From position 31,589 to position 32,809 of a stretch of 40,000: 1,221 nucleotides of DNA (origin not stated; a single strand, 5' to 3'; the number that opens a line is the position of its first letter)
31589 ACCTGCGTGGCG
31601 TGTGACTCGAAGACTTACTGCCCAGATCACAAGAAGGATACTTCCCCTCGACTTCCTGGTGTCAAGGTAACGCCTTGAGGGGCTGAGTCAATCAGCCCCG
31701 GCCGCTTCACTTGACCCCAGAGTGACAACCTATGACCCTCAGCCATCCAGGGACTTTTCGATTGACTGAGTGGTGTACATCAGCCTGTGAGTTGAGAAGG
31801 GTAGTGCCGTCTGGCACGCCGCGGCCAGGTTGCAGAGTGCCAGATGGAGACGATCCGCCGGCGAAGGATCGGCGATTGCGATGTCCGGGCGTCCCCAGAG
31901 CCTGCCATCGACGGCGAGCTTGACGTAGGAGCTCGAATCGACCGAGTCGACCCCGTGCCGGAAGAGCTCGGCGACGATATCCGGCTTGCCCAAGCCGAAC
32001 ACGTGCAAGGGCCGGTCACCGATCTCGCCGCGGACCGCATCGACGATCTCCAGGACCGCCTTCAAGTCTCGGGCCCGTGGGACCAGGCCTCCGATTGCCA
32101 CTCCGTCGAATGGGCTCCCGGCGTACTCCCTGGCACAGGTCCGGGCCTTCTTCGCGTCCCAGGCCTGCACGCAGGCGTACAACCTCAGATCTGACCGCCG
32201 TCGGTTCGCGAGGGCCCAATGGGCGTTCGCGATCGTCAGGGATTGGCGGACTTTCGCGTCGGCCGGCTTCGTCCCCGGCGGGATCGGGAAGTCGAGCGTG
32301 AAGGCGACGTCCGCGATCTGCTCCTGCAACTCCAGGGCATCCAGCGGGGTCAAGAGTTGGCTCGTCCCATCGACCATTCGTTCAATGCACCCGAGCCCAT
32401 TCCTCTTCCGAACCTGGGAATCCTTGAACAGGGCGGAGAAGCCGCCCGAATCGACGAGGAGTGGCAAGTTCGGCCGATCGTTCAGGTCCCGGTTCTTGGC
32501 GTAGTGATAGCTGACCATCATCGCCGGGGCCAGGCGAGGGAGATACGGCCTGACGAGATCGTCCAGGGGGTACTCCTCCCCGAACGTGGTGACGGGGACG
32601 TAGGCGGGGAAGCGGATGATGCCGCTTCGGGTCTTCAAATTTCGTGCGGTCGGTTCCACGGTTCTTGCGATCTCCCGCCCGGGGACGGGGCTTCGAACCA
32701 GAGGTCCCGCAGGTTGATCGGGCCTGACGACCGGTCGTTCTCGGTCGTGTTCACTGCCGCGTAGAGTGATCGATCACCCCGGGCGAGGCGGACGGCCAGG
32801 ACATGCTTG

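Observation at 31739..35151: Second DpdA-like TGT overlapping a SWIM-finger Ski2-like helicase in a separate, divergently regulated operon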

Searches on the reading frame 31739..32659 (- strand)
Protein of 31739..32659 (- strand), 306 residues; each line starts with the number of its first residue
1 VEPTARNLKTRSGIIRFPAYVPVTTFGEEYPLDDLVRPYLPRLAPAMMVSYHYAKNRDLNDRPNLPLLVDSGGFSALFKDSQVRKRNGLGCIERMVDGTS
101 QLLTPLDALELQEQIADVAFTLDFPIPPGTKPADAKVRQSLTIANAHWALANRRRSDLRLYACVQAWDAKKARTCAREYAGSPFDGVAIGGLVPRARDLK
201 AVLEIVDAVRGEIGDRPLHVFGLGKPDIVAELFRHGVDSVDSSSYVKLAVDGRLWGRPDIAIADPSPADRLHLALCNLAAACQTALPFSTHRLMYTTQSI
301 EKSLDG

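Call 4: search_protein_families(library=pfam, proteins=[window:31739-32659:-], max_evalue=0.01)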
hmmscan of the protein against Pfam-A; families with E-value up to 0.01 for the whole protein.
window:31739-32659:- (306 aa): 1 family
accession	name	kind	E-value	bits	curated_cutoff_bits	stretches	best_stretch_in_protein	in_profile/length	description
PF01702.25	TGT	-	9.8e-24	84.5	26.3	1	61-255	69-268/357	Queuine tRNA-ribosyltransferase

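Call 7: search_protein_families(library=padloc, proteins=[window:31739-32659:-], max_evalue=0.01)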
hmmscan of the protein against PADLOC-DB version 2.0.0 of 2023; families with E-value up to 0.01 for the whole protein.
window:31739-32659:- (306 aa): 2 families
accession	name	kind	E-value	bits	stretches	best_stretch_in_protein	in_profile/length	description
PDLC02807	DpdA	-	2.3e-13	47.7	1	130-249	144-264/417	DpdA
PDLC02808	DpdA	-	4e-05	21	1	137-251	61-174/317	DpdA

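Call 8: search_protein_families(library=ncbifam, proteins=[window:31739-32659:-], max_evalue=0.01)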
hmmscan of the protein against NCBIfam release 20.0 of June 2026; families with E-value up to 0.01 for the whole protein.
window:31739-32659:- (306 aa): 4 families
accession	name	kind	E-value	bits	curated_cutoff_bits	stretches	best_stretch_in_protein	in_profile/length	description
TIGR00449.1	tgt_general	superfamily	8.2e-22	77.6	47.6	1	65-256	82-276/367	tRNA-guanine transglycosylase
TIGR00430.1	Q_tRNA_tgt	equivalog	1.9e-15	56.8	306.75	1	66-255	83-276/368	tRNA guanosine(34) transglycosylase Tgt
TIGR00432.2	arcsn_tRNA_tgt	equivalog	4.5e-15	55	350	1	106-254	104-257/441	tRNA guanosine(15) transglycosylase TgtA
NF041059.1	DpdA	equivalog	1.8e-12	46.8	200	1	131-249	144-263/406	tRNA-guanine transglycosylase DpdA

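Call 10: find_homologous_proteins(query=window:31739-32659:-, max_evalue=0.00001)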
Query window:31739-32659:- (306 aa): 1004 proteins with E <= 0.00001 among 4190 candidates; the best 120 are listed.
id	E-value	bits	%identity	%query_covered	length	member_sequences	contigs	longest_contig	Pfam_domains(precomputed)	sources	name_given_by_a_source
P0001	1.3e-203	693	100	100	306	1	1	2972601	PF01702.26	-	-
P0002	2.1e-169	580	83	99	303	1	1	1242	PF01702.26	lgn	-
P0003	1.1e-158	545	78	100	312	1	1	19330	PF01702.26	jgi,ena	-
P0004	5.0e-128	445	67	97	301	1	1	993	PF01702.26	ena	-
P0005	2.1e-127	443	67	97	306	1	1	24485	PF01702.26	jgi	jgi:hypothetical protein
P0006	5.4e-125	435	66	99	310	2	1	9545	PF01702.26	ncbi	-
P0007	8.9e-125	434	65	99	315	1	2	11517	PF01702.26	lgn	-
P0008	9.9e-125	434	66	97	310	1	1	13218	PF01702.26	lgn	-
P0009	3.3e-124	432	65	98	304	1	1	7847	PF01702.26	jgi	jgi:helicase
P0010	5.2e-124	431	65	98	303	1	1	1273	PF01702.26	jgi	jgi:helicase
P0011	1.1e-123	430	64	97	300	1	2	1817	PF01702.26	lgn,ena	-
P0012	3.0e-123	429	64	98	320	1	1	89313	PF01702.26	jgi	jgi:helicase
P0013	5.8e-123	428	64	100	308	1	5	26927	PF01702.26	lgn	-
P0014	7.1e-123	428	62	99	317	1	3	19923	PF01702.26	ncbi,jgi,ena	jgi:helicase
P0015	9.8e-123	427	64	98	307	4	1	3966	PF01702.26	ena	-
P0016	1.6e-122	426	66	98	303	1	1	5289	PF01702.26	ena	-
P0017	6.0e-122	425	65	97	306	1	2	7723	PF01702.26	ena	-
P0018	1.4e-121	423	66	96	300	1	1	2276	PF01702.26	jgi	jgi:helicase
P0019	7.4e-121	421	63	98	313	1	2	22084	PF01702.26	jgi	jgi:tRNA-guanine family transglycosylase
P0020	8.6e-121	421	65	98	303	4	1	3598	PF01702.26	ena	-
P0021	9.3e-121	421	62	98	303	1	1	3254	PF01702.26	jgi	jgi:helicase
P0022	9.4e-121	421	62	98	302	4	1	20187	PF01702.26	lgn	-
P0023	1.4e-120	420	63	98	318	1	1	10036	PF01702.26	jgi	-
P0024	1.7e-120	420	64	100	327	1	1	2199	PF01702.26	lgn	-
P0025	2.0e-120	420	62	99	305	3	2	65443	PF01702.26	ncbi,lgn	-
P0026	2.9e-120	419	65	98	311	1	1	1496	PF01702.26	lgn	-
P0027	5.0e-120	418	64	98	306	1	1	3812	PF01702.26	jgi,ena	-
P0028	5.2e-120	418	65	95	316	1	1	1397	PF01702.26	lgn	-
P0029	6.6e-120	418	62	100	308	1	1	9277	PF01702.26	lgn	-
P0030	7.3e-120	418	64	99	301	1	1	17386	PF01702.26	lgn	-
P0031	1.1e-119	417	64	98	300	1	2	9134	PF01702.26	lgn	-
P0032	1.4e-119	417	64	97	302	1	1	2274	PF01702.26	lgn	-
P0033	1.4e-119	417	63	97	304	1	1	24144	PF01702.26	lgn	-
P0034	1.5e-119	417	64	92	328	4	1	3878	PF01702.26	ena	-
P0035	1.7e-119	417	65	98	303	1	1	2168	PF01702.26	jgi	-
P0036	1.7e-119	417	64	98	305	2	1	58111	PF01702.26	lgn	-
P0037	2.1e-119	416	61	98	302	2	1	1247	PF01702.26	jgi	jgi:helicase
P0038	2.5e-119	416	65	98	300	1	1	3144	PF01702.26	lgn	-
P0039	2.7e-119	416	62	97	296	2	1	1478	PF01702.26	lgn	-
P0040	3.7e-119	415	64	97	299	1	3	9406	PF01702.26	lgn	-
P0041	4.0e-119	415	62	99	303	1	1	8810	PF01702.26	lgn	-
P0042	4.2e-119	415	63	99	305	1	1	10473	PF01702.26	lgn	-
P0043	5.0e-119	415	64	97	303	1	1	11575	PF01702.26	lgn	-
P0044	5.2e-119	415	65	92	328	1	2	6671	PF01702.26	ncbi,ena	-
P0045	6.0e-119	415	63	96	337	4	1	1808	PF01702.26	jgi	-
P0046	6.3e-119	415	64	95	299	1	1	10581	PF01702.26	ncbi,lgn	ncbi:MAG: tRNA-guanine transglycosylase [Cyanobacteria bacterium P01_A01_bin.17]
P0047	7.2e-119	414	62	96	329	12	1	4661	PF01702.26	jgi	-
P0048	9.7e-119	414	62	95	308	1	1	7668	PF01702.26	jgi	jgi:helicase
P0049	1.0e-118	414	63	98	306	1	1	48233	PF01702.26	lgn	-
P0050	1.6e-118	413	64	98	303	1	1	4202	PF01702.26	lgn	-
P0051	1.8e-118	413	62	96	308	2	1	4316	PF01702.26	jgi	-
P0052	2.0e-118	413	61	98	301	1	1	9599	PF01702.26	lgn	-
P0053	2.0e-118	413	63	98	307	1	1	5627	PF01702.26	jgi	jgi:tRNA-guanine family transglycosylase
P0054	2.2e-118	413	63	100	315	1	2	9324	PF01702.26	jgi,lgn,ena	-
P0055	2.3e-118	413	61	97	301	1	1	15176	PF01702.26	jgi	jgi:tRNA-guanine family transglycosylase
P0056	2.3e-118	413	63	99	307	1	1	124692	PF01702.26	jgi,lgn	jgi:helicase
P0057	2.4e-118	413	62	97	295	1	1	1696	PF01702.26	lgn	-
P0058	2.5e-118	413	63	95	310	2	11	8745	PF01702.26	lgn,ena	-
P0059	2.6e-118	413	62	96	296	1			PF01702.26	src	-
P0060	3.2e-118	412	64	98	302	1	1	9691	PF01702.26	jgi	jgi:tRNA-guanine family transglycosylase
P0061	3.3e-118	412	61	98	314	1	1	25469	PF01702.26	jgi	jgi:tRNA-guanine family transglycosylase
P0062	3.3e-118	412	62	96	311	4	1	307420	PF01702.26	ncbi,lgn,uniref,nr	ncbi:tRNA-guanine transglycosylase [Nostoc sp. MS1]|uniref:tRNA-guanine transglycosylase n=1 Tax=Nos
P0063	3.8e-118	412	62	100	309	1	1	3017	PF01702.26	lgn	-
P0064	3.8e-118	412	63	99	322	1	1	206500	PF01702.26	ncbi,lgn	ncbi:MAG TPA: tRNA-guanine transglycosylase [Herpetosiphonaceae bacterium]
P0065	4.9e-118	412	62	100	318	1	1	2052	PF01702.26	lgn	-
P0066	4.9e-118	412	62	96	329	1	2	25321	PF01702.26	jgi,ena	jgi:helicase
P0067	5.1e-118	412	62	95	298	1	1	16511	PF01702.26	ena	-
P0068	6.8e-118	411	62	98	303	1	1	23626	PF01702.26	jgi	jgi:tRNA-guanine family transglycosylase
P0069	7.7e-118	411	63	99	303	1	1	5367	PF01702.26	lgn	-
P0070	8.9e-118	411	62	100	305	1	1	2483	PF01702.26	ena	-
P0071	9.5e-118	411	62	96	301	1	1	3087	PF01702.26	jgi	jgi:helicase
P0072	1.1e-117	411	62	97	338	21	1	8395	PF01702.26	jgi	jgi:helicase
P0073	1.2e-117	411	61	98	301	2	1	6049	PF01702.26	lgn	-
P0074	1.6e-117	410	60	98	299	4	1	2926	PF01702.26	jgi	jgi:helicase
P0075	2.3e-117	410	62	95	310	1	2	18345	PF01702.26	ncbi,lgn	-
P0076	2.5e-117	409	61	97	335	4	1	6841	PF01702.26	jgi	jgi:tRNA-guanine family transglycosylase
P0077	2.8e-117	409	62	97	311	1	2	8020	PF01702.26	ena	-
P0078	2.8e-117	409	62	96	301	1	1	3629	PF01702.26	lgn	-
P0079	3.2e-117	409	61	96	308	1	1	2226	PF01702.26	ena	-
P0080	3.2e-117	409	63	95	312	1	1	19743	PF01702.26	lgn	-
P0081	3.7e-117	409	60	99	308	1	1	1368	PF01702.26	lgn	-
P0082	4.0e-117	409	61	96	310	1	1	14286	PF01702.26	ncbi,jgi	jgi:queuine/archaeosine tRNA-ribosyltransferase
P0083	4.9e-117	408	63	99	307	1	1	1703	PF01702.26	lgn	-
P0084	5.1e-117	408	62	98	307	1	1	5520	PF01702.26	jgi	jgi:tRNA-guanine family transglycosylase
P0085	5.3e-117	408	63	97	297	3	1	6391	PF01702.26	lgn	-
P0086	6.3e-117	408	63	98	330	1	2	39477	PF01702.26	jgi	jgi:queuine/archaeosine tRNA-ribosyltransferase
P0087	6.6e-117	408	61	98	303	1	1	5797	PF01702.26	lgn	-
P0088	6.8e-117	408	62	99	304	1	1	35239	PF01702.26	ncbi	-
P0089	7.1e-117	408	61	97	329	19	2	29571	PF01702.26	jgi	jgi:helicase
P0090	8.7e-117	408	62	98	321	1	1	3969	PF01702.26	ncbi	-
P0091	8.8e-117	408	63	95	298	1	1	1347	PF01702.26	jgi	jgi:helicase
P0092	9.0e-117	408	60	97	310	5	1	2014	PF01702.26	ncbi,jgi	jgi:tRNA-guanine family transglycosylase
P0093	9.1e-117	408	63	96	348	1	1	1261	PF01702.26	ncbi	-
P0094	1.1e-116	407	63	98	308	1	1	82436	PF01702.26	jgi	jgi:Queuine tRNA-ribosyltransferase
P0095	1.2e-116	407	63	95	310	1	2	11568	PF01702.26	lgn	-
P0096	1.3e-116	407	61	97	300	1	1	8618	PF01702.26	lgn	-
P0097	1.4e-116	407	62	95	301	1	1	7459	PF01702.26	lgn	-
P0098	1.4e-116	407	61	95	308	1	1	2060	PF01702.26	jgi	-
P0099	2.2e-116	406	61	97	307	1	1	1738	PF01702.26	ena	-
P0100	2.5e-116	406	63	95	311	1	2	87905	PF01702.26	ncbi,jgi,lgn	jgi:helicase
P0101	3.0e-116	406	63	97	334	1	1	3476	PF01702.26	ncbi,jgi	jgi:queuine/archaeosine tRNA-ribosyltransferase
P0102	3.0e-116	406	65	93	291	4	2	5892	PF01702.26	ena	-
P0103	3.2e-116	406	61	96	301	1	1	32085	PF01702.26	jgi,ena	jgi:tRNA-guanine family transglycosylase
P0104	3.3e-116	406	64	98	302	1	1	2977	PF01702.26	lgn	-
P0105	3.6e-116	406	61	99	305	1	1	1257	PF01702.26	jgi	jgi:helicase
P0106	3.6e-116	406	62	98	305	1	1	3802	PF01702.26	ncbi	-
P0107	4.0e-116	405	61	97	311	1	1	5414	PF01702.26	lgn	-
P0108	4.0e-116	405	61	98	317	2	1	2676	PF01702.26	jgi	jgi:tRNA-guanine family transglycosylase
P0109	4.2e-116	405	62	97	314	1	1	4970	PF01702.26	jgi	jgi:tRNA-guanine family transglycosylase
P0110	4.9e-116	405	63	96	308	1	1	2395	PF01702.26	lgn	-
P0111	5.2e-116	405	62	97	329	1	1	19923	PF01702.26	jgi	-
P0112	5.3e-116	405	63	97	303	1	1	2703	PF01702.26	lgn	-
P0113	6.3e-116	405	63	97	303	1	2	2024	PF01702.26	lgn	-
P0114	6.6e-116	405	60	98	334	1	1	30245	PF01702.26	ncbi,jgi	jgi:queuine/archaeosine tRNA-ribosyltransferase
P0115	6.7e-116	405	60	98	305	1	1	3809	PF01702.26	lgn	-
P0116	8.0e-116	404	61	100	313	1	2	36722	PF01702.26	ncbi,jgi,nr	ncbi:MAG TPA: tRNA-guanine transglycosylase [Pyrinomonadaceae bacterium]|jgi:helicase|nr:tRNA-guanin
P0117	8.5e-116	404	60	98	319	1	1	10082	PF01702.26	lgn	-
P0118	8.9e-116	404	60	98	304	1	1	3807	PF01702.26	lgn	-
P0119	9.0e-116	404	64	96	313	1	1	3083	PF01702.26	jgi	jgi:tRNA-guanine family transglycosylase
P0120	1.1e-115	404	62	97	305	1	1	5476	PF01702.26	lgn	-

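Call 11: find_encoding_contigs(protein=P0062, flank=10000, max_places=2)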
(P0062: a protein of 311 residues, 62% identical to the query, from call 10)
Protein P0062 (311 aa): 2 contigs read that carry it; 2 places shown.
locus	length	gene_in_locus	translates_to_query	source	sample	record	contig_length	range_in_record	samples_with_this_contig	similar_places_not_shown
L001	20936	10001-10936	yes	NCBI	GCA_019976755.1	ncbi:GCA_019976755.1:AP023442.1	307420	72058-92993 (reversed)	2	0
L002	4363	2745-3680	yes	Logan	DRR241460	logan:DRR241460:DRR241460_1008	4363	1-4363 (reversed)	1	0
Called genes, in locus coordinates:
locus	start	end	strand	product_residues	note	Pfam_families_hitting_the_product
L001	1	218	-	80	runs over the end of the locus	PF13560:HTH_31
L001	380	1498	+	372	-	-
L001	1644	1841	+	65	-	-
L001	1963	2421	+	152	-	PF07154:DUF1392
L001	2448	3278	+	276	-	-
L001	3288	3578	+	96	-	-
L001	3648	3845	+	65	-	-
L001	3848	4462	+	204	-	PF05063:MT-A70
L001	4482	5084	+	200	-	PF13532:2OG-FeII_Oxy_2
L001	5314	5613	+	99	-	-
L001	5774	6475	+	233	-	-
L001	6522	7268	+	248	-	-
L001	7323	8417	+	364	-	-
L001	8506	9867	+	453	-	PF00772:DnaB, PF03796:DnaB_C, PF13481:AAA_25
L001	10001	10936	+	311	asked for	PF01702:TGT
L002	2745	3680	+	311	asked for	PF01702:TGT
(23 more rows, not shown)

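Call 12: find_encoding_contigs(protein=P0064, flank=10000, max_places=2)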
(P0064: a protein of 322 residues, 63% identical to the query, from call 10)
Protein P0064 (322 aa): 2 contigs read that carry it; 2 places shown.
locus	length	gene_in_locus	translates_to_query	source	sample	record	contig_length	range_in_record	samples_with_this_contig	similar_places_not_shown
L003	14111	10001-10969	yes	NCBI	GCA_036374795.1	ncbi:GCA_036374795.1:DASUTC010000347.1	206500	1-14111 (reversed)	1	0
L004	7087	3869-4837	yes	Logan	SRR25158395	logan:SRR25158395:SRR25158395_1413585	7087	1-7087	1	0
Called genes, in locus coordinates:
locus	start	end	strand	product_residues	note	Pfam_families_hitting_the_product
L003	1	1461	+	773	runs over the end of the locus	PF11638:DnaA_N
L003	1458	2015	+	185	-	-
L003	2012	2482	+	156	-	-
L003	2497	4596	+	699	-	PF01364:Peptidase_C25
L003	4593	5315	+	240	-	-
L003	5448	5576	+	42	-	-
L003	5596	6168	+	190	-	-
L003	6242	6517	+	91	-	-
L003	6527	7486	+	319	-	PF02384:N6_Mtase (weak)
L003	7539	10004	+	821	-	PF00270:DEAD, PF04851:ResIII, PF22527:DEXQc_Suv3 (faint), PF00271:Helicase_C, PF14520:HHH_5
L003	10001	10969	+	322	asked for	PF01702:TGT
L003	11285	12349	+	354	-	-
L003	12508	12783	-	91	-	-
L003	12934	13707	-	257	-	PF13276:HTH_21, PF00665:rve, PF13683:rve_3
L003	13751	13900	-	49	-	-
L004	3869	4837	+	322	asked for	PF01702:TGT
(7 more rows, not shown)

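Call 13: find_encoding_contigs(protein=P0116, flank=10000, max_places=2)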
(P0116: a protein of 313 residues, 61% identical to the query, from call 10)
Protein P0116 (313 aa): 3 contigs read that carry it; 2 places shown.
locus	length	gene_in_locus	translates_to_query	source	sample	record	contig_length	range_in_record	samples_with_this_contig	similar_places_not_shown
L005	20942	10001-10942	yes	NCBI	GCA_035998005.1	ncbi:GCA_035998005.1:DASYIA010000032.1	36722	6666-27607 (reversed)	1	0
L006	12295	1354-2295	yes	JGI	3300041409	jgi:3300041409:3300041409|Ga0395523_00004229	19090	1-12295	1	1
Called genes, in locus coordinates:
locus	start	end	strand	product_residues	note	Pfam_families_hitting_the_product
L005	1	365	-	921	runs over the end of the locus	PF00580:UvrD-helicase (faint), PF13538:UvrD_C_2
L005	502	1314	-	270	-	-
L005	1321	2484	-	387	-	-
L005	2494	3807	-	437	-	-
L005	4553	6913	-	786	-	PF00270:DEAD, PF00271:Helicase_C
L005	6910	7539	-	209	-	-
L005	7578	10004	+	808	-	PF00270:DEAD, PF04851:ResIII, PF22527:DEXQc_Suv3, PF00271:Helicase_C, PF14520:HHH_5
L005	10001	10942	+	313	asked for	PF01702:TGT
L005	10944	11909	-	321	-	PF12705:PDDEXK_1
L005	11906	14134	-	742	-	PF00580:UvrD-helicase, PF13245:AAA_19, PF13361:UvrD_C, PF13538:UvrD_C_2 (faint)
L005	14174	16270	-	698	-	-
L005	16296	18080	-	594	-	PF01935:DUF87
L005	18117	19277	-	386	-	-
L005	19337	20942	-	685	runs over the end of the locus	PF21818:DUF6884, PF01702:TGT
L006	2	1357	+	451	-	?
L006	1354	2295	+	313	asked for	PF01702:TGT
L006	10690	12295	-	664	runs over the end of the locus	PF21818:DUF6884, PF01702:TGT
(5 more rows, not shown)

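Call 16: find_related_loci(query=A1, collection=genome_contigs, flank=10000)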
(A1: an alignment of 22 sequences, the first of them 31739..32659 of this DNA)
Query A1 (306 aa) in genome_contigs; peptide patterns used: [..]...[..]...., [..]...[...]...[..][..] (x = any residue, [..] = any of these).
51 stretches matched a pattern; 27 encode a relative of the query (tblastn E <= 1e-3); 27 distinct loci.
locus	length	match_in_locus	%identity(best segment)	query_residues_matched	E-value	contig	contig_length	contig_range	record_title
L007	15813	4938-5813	62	6-297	6e-123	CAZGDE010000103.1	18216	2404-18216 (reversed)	MAG TPA_asm: uncultured bacterium isolate binchicken_co311_160 genome assembly, contig: NODE_5191_length_18216_cov_5.764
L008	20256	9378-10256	62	7-301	1e-122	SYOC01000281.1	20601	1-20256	MAG: Proteobacteria bacterium isolate F1-80-MAGs139 F1-80__c519696, whole genome shotgun sequence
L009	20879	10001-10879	61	7-301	2e-119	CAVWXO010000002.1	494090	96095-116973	MAG: uncultured proteobacterium isolate MFD00905.bin.2.159 genome assembly, contig: contig_12459, whole genome shotgun s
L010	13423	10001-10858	62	6-289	2e-118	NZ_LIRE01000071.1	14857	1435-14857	Pseudanabaena sp. 'Roaring Creek' contig-120, whole genome shotgun sequence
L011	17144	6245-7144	56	6-304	1e-118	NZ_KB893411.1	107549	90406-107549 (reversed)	Spirosoma spitsbergense DSM 19989 B157DRAFT_scaffold_12.13, whole genome shotgun sequence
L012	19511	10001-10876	62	6-297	9e-118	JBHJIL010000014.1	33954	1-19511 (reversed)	MAG: Leptolyngbyaceae cyanobacterium isolate pac_S6C1340_1 S6Ck141_808822, whole genome shotgun sequence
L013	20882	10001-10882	59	7-302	1e-116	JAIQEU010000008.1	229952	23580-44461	MAG: Terriglobia bacterium isolate SRVP_1 SR-VP_26_10_2019_1_90cm_scaffold_19, whole genome shotgun sequence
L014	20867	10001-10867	63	1-291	1e-115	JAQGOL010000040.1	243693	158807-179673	MAG: Chthoniobacteraceae bacterium isolate RYN_612 scaffold_2476045, whole genome shotgun sequence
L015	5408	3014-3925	58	1-302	5e-113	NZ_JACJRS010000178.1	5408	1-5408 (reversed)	Phormidium sp. FACHB-1136 contig178, whole genome shotgun sequence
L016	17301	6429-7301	59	6-296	3e-112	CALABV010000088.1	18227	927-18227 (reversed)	MAG TPA_asm: uncultured Geobacter sp. isolate SRR3330211_bin.149_CONCOCT_v1.1_MAG genome assembly, contig: ERZ724082.237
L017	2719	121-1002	59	7-298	2e-116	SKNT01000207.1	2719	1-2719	MAG: Balneolales bacterium isolate CSSed162cmA_303 CSSed16-2cmA-232070, whole genome shotgun sequence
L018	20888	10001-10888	56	7-302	3e-112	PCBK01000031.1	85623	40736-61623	MAG: Deltaproteobacteria bacterium isolate NP119 71577, whole genome shotgun sequence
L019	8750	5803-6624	64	7-282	1e-109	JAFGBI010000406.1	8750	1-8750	MAG: Polyangiaceae bacterium isolate Zod_Metabat.1029 k87_13335846, whole genome shotgun sequence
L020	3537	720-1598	55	6-296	6e-111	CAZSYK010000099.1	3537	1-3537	MAG TPA_asm: uncultured Eubacteriales bacterium isolate SRP192927_co3_256 genome assembly, contig: NODE_82905_length_353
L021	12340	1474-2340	59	1-293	8e-108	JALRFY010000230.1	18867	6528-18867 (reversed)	MAG: Akkermansiaceae bacterium isolate LJ.19 LJ_1137213, whole genome shotgun sequence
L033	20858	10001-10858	63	6-289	1e-116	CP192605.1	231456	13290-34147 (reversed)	MAG: Pseudanabaena sp. BL-A-41 isolate Passages #2 and #5 plasmid unnamed2, complete sequence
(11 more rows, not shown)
